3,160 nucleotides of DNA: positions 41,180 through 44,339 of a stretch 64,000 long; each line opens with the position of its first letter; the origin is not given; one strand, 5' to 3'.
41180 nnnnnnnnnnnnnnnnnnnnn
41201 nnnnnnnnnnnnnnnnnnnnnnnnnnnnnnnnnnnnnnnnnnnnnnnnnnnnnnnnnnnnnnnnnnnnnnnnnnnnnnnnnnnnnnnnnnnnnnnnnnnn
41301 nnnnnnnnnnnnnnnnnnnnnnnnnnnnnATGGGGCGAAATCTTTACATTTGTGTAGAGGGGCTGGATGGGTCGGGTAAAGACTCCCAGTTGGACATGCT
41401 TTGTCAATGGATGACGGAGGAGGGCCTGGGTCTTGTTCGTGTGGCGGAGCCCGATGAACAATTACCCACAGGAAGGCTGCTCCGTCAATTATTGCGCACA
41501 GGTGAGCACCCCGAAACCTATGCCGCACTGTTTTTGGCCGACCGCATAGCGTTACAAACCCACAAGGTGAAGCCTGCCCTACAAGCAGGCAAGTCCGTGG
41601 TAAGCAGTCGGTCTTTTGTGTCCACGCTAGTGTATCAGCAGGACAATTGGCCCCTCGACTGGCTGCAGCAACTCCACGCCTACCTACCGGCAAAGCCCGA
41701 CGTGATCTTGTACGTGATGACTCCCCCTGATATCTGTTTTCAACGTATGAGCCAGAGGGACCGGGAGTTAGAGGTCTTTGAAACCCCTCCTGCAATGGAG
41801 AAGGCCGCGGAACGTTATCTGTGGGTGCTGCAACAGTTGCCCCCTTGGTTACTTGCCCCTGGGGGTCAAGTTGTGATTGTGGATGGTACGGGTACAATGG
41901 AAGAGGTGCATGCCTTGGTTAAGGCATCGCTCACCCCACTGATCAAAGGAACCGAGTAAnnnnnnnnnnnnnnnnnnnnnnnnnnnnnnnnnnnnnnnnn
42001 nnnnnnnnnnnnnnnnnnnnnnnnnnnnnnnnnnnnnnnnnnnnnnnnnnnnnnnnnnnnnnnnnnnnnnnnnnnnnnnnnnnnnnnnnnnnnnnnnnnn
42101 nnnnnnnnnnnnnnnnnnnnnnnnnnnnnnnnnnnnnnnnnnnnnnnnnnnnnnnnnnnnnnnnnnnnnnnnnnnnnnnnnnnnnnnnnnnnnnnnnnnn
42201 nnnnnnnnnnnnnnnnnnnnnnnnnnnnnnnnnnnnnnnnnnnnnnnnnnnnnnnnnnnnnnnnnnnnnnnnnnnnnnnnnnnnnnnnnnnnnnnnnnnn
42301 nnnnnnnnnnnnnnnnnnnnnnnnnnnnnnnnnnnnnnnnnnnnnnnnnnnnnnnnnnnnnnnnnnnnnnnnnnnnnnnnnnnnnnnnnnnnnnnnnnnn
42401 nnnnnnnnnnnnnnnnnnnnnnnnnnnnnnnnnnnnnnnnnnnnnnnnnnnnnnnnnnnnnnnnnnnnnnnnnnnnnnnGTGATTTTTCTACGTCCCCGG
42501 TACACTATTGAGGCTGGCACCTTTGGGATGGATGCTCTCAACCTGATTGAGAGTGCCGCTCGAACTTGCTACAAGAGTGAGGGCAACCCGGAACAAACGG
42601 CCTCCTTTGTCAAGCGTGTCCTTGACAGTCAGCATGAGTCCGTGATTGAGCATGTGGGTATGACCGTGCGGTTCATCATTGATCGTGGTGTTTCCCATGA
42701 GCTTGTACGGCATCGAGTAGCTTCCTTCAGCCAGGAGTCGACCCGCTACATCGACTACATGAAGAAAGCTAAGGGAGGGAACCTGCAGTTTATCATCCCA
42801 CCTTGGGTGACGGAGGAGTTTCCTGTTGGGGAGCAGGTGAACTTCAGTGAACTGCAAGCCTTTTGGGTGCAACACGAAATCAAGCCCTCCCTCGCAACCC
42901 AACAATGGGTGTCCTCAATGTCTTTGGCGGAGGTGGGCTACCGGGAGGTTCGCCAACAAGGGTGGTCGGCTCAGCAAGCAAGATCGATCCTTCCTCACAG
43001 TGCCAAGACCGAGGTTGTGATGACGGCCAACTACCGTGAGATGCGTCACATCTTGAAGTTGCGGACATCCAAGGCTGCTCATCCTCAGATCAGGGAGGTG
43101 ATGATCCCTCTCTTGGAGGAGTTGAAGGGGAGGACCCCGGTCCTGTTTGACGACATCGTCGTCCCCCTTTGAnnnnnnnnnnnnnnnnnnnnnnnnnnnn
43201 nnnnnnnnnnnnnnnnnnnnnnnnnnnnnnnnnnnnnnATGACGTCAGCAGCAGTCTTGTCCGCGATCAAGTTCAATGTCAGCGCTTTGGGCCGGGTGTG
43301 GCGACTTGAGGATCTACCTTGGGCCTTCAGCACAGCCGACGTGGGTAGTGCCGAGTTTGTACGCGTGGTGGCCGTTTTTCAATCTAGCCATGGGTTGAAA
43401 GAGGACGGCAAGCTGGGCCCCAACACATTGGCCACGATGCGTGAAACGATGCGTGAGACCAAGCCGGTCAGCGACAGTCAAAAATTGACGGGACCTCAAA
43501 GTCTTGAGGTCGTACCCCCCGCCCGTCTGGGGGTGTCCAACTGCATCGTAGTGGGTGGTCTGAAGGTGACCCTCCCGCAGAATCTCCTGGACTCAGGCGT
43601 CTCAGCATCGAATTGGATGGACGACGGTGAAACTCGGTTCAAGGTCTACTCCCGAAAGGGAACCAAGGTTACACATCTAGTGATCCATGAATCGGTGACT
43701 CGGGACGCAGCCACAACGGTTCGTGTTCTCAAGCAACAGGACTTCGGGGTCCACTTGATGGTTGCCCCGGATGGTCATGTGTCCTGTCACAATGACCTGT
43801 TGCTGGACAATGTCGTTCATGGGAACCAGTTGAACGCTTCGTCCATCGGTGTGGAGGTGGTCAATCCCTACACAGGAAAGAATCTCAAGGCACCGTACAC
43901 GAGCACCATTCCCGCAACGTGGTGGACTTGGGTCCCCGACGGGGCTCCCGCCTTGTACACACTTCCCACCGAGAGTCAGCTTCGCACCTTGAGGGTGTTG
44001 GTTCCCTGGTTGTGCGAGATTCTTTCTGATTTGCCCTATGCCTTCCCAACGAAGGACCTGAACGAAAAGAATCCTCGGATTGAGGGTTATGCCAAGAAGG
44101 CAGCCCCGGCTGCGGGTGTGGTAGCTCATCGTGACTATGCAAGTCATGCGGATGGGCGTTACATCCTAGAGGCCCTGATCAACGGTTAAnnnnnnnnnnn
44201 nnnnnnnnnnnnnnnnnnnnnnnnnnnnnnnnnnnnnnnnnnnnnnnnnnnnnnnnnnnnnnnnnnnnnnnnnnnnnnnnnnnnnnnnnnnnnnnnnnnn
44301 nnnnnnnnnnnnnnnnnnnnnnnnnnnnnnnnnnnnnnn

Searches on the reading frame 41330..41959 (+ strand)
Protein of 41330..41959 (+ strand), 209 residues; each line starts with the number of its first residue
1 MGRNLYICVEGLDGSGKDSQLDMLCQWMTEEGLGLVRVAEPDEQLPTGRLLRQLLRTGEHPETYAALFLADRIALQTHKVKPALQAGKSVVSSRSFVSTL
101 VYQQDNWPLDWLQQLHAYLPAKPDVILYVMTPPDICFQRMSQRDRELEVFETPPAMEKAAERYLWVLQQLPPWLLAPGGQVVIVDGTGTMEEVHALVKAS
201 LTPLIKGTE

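Call 78: search_protein_families(library=phrogs, proteins=[window:41330-41959:+], max_evalue=0.001)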
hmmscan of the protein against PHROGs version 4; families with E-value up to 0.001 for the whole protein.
window:41330-41959:+ (209 aa): 2 families
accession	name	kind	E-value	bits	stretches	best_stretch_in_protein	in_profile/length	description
phrog_761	-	other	1.1e-31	111.9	1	3-197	18-207/362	thymidylate kinase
phrog_16057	-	other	5.6e-11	43.2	1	4-157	5-169/363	thymidylate kinase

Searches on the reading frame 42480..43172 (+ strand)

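Call 78: search_protein_families(library=phrogs, proteins=[window:42480-43172:+], max_evalue=0.001)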
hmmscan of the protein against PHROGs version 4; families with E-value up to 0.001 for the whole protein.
window:42480-43172:+ (230 aa): 3 families
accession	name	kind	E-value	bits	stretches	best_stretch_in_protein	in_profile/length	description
phrog_85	-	DNA, RNA and nucleotide metabolism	1.3e-47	163.9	1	18-227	386-584/866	thymidylate synthase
phrog_22708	-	DNA, RNA and nucleotide metabolism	2e-10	41.5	1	38-92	69-125/242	thymidylate synthase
phrog_10644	-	DNA, RNA and nucleotide metabolism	6.4e-07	30.6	1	61-205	1-133/160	thymidylate synthase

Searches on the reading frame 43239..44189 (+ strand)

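Call 41: search_protein_families(library=pfam, proteins=[window:43239-44189:+], max_evalue=0.01)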
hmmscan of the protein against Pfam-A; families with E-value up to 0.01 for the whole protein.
window:43239-44189:+ (316 aa): 2 families
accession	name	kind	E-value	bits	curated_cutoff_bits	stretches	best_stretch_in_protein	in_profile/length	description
PF01510.30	Amidase_2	-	3.2e-09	37.6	26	1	141-264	2-109/131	N-acetylmuramoyl-L-alanine amidase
PF01471.23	PG_binding_1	-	7.1e-06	26.6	23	1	38-67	28-57/57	Putative peptidoglycan binding domain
